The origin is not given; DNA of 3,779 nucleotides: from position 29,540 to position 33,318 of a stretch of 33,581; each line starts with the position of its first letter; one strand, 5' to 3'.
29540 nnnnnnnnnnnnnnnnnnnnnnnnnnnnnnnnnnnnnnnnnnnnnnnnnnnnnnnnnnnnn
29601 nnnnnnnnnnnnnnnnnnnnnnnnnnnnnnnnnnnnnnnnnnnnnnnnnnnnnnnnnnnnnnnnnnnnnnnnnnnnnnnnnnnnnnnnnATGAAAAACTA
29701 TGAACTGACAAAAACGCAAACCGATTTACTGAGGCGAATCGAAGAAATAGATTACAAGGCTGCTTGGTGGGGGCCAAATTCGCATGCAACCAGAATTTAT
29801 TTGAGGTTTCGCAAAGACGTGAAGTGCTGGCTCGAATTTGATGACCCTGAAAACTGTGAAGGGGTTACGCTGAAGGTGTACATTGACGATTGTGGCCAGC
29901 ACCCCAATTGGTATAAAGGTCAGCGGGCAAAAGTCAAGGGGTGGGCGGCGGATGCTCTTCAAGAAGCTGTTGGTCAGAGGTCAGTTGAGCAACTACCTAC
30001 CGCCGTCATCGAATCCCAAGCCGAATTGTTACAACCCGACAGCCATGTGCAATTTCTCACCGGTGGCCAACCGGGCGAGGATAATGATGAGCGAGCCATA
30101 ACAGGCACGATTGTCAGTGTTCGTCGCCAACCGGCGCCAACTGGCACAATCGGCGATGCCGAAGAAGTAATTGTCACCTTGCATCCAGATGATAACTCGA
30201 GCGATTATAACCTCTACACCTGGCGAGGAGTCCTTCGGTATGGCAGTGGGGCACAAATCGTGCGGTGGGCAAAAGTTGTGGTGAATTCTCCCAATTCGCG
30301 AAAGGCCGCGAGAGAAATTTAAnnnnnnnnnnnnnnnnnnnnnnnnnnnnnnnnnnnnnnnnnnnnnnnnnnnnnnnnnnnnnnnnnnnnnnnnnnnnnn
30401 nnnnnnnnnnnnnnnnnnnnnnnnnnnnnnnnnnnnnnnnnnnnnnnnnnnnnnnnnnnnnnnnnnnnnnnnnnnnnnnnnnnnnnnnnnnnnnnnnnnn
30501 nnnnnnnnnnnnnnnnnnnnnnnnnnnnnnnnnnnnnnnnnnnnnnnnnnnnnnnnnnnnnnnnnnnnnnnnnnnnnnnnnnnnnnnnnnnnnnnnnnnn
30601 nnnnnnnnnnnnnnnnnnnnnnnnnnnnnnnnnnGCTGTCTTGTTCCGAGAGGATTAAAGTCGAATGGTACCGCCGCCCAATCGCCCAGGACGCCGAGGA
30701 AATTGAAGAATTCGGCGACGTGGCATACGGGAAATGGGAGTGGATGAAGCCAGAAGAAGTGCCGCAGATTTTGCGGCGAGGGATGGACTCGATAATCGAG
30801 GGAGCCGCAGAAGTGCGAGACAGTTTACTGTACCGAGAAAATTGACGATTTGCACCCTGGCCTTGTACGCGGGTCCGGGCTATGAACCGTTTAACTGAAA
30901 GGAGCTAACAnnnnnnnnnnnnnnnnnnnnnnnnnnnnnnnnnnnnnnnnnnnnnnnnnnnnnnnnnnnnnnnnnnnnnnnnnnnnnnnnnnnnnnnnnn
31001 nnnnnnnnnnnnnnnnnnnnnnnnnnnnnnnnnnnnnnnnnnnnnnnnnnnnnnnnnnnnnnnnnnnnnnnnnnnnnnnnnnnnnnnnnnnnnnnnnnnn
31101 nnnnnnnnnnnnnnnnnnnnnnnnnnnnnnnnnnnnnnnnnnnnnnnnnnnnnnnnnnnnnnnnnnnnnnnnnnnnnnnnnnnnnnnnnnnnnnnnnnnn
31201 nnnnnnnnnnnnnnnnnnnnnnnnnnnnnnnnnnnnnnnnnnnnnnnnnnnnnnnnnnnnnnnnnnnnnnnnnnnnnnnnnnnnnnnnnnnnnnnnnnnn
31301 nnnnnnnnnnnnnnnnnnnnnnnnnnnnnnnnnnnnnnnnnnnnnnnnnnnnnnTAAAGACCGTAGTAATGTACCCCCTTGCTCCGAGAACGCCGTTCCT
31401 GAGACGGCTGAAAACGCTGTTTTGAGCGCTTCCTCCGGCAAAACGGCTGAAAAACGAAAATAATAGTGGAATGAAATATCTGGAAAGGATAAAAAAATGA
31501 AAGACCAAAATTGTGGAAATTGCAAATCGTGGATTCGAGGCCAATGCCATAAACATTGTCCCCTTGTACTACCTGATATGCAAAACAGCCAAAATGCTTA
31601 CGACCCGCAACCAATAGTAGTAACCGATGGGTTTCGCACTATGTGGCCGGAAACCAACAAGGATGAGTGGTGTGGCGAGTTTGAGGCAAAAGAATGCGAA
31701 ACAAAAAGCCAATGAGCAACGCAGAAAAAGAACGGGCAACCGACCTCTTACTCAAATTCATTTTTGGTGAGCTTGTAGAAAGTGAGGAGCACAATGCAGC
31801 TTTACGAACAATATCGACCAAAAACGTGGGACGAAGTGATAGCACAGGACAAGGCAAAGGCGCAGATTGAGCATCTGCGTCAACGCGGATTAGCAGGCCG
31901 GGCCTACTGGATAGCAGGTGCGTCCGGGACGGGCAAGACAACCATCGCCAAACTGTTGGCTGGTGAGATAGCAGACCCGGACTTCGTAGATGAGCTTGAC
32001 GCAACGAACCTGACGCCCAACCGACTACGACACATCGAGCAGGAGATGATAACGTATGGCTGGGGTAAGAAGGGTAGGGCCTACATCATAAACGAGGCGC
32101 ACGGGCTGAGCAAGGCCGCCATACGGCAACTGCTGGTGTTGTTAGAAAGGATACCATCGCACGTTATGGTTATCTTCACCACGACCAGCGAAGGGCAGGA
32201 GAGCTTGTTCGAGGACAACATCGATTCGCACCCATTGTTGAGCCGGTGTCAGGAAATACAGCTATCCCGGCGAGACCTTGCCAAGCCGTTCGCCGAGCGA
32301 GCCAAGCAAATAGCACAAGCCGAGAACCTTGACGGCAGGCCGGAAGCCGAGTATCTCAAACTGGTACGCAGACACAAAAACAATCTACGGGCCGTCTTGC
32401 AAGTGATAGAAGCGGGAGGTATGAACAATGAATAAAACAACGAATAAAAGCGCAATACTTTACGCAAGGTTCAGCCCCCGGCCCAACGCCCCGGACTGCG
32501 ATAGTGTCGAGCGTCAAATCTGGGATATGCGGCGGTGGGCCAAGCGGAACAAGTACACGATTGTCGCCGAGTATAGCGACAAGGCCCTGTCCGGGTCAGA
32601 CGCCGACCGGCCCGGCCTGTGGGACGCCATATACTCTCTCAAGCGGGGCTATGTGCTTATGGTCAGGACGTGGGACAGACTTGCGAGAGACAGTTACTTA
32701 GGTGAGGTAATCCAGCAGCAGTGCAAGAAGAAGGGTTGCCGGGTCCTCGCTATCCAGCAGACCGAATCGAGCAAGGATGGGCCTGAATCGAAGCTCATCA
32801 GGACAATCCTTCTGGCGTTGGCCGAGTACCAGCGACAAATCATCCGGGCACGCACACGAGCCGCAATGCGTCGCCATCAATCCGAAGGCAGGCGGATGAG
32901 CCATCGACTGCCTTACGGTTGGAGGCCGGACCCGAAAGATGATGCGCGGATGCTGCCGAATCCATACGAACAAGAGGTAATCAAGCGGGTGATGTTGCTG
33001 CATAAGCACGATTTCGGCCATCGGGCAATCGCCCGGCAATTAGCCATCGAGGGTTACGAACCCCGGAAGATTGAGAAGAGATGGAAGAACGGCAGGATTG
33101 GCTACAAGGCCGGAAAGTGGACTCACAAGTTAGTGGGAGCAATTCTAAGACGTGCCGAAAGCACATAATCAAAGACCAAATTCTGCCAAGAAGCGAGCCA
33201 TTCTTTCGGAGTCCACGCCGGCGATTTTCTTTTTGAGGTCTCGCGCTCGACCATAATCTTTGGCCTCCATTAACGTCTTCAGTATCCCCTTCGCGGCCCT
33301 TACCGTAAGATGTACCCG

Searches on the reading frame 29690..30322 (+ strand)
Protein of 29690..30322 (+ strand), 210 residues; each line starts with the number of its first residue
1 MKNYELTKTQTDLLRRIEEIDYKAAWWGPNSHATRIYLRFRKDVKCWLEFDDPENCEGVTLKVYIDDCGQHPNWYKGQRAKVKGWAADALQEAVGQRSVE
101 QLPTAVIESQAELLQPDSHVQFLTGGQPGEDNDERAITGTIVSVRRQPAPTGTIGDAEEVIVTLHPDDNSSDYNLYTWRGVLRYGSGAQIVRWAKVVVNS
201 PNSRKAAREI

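Call 11: find_encoding_contigs(protein=window:29690-30322:+, flank=10000, max_places=10)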
Protein window:29690-30322:+ (210 aa): 4 contigs read that carry it; 3 places shown.
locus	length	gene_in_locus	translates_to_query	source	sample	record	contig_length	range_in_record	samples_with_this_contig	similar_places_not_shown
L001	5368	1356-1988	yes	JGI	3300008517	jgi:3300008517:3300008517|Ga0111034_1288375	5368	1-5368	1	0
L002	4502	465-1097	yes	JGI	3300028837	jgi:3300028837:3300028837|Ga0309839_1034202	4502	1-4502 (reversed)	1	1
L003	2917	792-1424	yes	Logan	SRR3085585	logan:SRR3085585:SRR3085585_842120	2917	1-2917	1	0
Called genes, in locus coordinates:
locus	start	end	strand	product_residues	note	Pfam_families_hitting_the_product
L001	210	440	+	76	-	-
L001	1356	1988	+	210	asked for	-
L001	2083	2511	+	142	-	-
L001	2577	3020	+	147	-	-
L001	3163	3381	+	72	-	-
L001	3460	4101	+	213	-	PF13177:DNA_pol3_delta2 (faint), PF00004:AAA (weak)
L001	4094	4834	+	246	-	PF00239:Resolvase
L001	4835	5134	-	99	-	-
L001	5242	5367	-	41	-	?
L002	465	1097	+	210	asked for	-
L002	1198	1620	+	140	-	-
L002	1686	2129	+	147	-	-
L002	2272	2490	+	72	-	-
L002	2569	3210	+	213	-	PF13177:DNA_pol3_delta2 (faint), PF00004:AAA (weak)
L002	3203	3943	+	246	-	PF00239:Resolvase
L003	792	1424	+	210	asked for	-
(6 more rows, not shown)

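Call 24: search_protein_families(library=pfam, proteins=[window:29690-30322:+], max_evalue=0.01)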
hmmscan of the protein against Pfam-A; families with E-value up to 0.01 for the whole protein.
window:29690-30322:+ (210 aa): 0 families

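Call 53: find_related_loci(query=window:29690-30322:+, collection=viral_contigs, flank=4000)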
Query window:29690-30322:+ (210 aa) in viral_contigs; peptide patterns used: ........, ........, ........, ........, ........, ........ (x = any residue, [..] = any of these).
1 stretches matched a pattern, but none encodes a relative of the query by tblastn (E <= 1e-3).

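Call 54: find_homologous_proteins(query=window:29690-30322:+, max_evalue=0.001)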
Query window:29690-30322:+ (210 aa): 17 proteins with E <= 0.001 among 226 candidates.
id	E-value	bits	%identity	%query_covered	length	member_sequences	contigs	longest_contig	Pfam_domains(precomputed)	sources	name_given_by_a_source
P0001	5.5e-141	485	100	100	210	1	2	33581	-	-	-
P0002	1.3e-77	278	61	91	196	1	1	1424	-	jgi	jgi:hypothetical protein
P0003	2.0e-77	277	63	91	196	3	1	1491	-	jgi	-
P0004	3.1e-77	277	61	91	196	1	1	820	-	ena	-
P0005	6.9e-76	272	63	91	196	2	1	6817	-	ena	-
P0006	1.5e-55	206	50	91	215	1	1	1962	-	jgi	jgi:hypothetical protein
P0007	4.8e-51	191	46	91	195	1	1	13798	-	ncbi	-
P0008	5.1e-50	188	50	89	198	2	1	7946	-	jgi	jgi:hypothetical protein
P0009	4.4e-46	175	49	91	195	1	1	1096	-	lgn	-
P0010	1.0e-45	174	46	93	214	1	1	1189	-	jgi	jgi:hypothetical protein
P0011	1.7e-44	170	48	89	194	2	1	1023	-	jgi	-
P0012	5.1e-26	109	41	79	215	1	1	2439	-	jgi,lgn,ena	-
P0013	5.1e-11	60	33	50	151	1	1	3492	-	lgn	-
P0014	2.5e-10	58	45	41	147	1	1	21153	-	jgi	jgi:hypothetical protein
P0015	4.9e-10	57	45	36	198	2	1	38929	-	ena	-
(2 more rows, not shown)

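Call 55: find_encoding_contigs(protein=P0005, flank=6000, max_places=3)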
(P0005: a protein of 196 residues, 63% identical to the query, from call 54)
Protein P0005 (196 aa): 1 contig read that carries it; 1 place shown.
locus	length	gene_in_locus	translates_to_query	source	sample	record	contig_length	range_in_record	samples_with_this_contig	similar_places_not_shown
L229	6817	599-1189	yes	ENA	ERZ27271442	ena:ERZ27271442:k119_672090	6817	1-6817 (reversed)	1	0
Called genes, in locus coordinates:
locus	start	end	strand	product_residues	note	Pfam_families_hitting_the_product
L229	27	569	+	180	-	PF13177:DNA_pol3_delta2 (faint), PF00004:AAA (weak)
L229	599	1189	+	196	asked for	-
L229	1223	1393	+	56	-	-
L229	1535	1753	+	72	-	-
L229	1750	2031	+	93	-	-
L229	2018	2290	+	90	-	-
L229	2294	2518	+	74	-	-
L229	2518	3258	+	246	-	PF00239:Resolvase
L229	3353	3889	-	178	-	-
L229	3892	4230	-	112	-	-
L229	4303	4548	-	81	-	-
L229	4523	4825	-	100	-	-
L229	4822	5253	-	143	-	PF05866:RusA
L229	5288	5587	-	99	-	-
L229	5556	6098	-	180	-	-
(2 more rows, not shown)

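Call 56: find_encoding_contigs(protein=P0007, flank=6000, max_places=3)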
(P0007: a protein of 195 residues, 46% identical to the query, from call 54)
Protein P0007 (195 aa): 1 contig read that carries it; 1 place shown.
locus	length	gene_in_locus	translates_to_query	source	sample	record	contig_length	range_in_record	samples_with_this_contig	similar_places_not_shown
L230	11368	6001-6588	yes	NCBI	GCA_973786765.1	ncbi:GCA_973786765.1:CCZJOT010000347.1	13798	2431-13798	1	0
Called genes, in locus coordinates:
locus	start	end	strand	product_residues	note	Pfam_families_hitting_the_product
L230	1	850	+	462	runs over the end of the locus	-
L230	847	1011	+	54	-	PF01679:Pmp3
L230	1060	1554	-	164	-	PF12773:DZR (faint)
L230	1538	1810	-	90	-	-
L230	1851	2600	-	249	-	PF01507:PAPS_reduct (weak)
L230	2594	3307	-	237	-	PF27782:Csf3 (weak)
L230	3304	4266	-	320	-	-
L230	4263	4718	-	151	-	-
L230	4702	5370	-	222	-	PF27781:Csf1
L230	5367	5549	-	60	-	-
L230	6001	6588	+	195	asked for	-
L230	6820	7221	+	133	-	-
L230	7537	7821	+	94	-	PF27050:Phage_P22_Y8K6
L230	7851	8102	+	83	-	-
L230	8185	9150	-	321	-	PF00589:Phage_integrase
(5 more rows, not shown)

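Call 57: find_encoding_contigs(protein=P0008, flank=6000, max_places=3)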
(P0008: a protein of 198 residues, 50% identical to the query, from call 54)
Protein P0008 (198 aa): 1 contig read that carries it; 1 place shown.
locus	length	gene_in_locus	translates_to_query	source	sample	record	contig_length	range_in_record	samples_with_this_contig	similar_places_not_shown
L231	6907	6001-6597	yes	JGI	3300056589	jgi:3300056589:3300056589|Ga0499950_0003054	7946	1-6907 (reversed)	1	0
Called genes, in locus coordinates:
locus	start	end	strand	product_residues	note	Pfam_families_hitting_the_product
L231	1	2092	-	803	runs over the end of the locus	-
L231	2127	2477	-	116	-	-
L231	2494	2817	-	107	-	-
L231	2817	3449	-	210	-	PF13884:Peptidase_S74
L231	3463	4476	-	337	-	-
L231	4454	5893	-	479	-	PF04860:Phage_portal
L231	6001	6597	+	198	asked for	-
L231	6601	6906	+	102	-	?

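Call 59: search_protein_families(library=phrogs, proteins=[window:29690-30322:+], max_evalue=0.001)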
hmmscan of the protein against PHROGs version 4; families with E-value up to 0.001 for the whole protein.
window:29690-30322:+ (210 aa): 0 families

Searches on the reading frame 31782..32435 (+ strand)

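Call 24: search_protein_families(library=pfam, proteins=[window:31782-32435:+], max_evalue=0.01)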
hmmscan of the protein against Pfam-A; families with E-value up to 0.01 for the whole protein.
window:31782-32435:+ (217 aa): 14 families
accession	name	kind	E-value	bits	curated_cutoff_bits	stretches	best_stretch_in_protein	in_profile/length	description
PF13177.12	DNA_pol3_delta2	-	1.9e-07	31.7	27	1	73-162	77-158/161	DNA polymerase III, delta subunit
PF00004.35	AAA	-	2.5e-06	28.4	21.2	1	44-159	3-126/131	ATPase family associated with various cellular activities (AAA)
PF13401.12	AAA_22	-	4.3e-05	24.3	27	0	43-78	9-45/130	AAA domain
PF14532.12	Sigma54_activ_2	-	0.00012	22.7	25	1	43-147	25-120/138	Sigma-54 interaction domain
PF00005.33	ABC_tran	-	0.00045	21.3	25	1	38-79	10-51/137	ABC transporter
PF05496.18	RuvB_N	-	0.00088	19.5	27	1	12-63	2-57/159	Holliday junction DNA helicase RuvB P-loop domain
PF06068.19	TIP49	-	0.0013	18.4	23.8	1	25-65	36-76/347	TIP49 P-loop domain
PF03193.22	RsgA_GTPase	-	0.0015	18.8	30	1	9-62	77-129/174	RsgA GTPase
PF07728.20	AAA_5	-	0.0038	17.7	22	0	45-140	5-109/139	AAA domain (dynein-related subfamily)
PF20720.3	nSTAND3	-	0.0081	16.3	27.2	0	43-67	21-45/155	Novel STAND NTPase 3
PF03215.21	Rad17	-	0.0082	16.5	23.8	0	6-76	8-81/186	Rad17 P-loop domain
PF13481.12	AAA_25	-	0.0087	16.1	27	0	25-65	18-59/195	AAA domain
PF13238.12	AAA_18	-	0.0093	16.9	29.4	0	44-79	3-25/128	AAA domain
PF00270.35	DEAD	-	0.0098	16.1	26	0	72-136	95-160/167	DEAD/DEAH box helicase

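Call 59: search_protein_families(library=phrogs, proteins=[window:31782-32435:+], max_evalue=0.001)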
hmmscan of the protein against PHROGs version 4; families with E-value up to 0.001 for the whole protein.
window:31782-32435:+ (217 aa): 6 families
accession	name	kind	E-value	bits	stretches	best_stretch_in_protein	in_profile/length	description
phrog_5846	-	DNA, RNA and nucleotide metabolism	4e-30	106.3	1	4-209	3-199/380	clamp loader of DNA polymerase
phrog_168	-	DNA, RNA and nucleotide metabolism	1.1e-23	85.5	1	6-208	10-206/314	clamp loader of DNA polymerase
phrog_11838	-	DNA, RNA and nucleotide metabolism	1.3e-06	28.9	1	5-138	5-140/420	clamp loader of DNA polymerase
phrog_293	-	moron, auxiliary metabolic gene and host takeover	0.00037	19.6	1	39-78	163-205/1058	ABC transporter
phrog_2071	-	other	0.00051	20.9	0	42-145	19-124/282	ATPase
phrog_296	-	integration and excision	0.00079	19.2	0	24-210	303-496/626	DNA transposition protein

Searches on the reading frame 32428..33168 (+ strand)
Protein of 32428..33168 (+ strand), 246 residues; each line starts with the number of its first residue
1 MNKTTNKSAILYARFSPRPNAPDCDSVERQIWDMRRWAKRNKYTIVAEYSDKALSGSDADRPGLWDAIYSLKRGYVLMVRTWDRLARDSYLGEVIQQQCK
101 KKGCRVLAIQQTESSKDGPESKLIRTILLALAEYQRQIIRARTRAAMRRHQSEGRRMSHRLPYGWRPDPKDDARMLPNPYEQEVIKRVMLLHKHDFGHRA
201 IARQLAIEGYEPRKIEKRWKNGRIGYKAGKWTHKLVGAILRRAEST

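Call 24: search_protein_families(library=pfam, proteins=[window:32428-33168:+], max_evalue=0.01)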
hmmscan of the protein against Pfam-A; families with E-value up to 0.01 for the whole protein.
window:32428-33168:+ (246 aa): 1 family
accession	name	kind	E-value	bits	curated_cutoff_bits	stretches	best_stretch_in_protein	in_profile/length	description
PF00239.26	Resolvase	-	4.5e-28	98.6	23.3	1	9-155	1-144/145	Resolvase, N terminal domain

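Call 59: search_protein_families(library=phrogs, proteins=[window:32428-33168:+], max_evalue=0.001)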
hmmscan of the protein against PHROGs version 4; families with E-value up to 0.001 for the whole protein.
window:32428-33168:+ (246 aa): 3 families
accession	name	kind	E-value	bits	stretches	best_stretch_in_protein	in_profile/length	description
phrog_95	-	integration and excision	7.2e-39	134.9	1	2-241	83-309/651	integrase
phrog_125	-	DNA, RNA and nucleotide metabolism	6.3e-26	92.4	1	3-224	16-205/254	DNA invertase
phrog_6620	-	integration and excision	0.00061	20.4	1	3-135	52-176/201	transposase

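Call 97: search_solved_structures(query=window:32428-33165:+, max_evalue=0.001)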
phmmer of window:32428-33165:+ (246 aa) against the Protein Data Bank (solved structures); distinct sequences matched with E-value up to 0.001: 11.
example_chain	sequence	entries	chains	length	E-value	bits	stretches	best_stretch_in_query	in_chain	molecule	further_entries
4m6f_A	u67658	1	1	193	9.5e-08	35.4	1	51-178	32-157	DNA-invertase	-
1gdr_A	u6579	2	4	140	1.5e-07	34.8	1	49-150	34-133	GAMMA DELTA-RESOLVASE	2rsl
3uj3_X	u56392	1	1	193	1.8e-07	34.5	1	51-175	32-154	DNA-invertase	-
1gdt_A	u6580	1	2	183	2.2e-07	34.2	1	49-154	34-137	PROTEIN (GAMMA DELTA RESOLVASE)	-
5cy1_A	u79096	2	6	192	9.4e-07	32.2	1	49-159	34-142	Transposon Tn3 resolvase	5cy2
1zr2_A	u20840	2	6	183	1.1e-06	32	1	49-154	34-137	Transposon gamma-delta resolvase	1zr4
2gm4_A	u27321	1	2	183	2.9e-06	30.6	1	49-154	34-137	Transposon gamma-delta resolvase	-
2gm5_A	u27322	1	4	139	3.7e-06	30.2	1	49-147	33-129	Transposon gamma-delta resolvase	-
3guv_A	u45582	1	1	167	5.4e-05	26.4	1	11-155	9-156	Site-specific recombinase, resolvase family protein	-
2mhc_A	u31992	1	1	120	0.00019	24.6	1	5-112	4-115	TnpX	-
3bvp_A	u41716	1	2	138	0.00052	23.2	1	7-138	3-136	TP901-1 Integrase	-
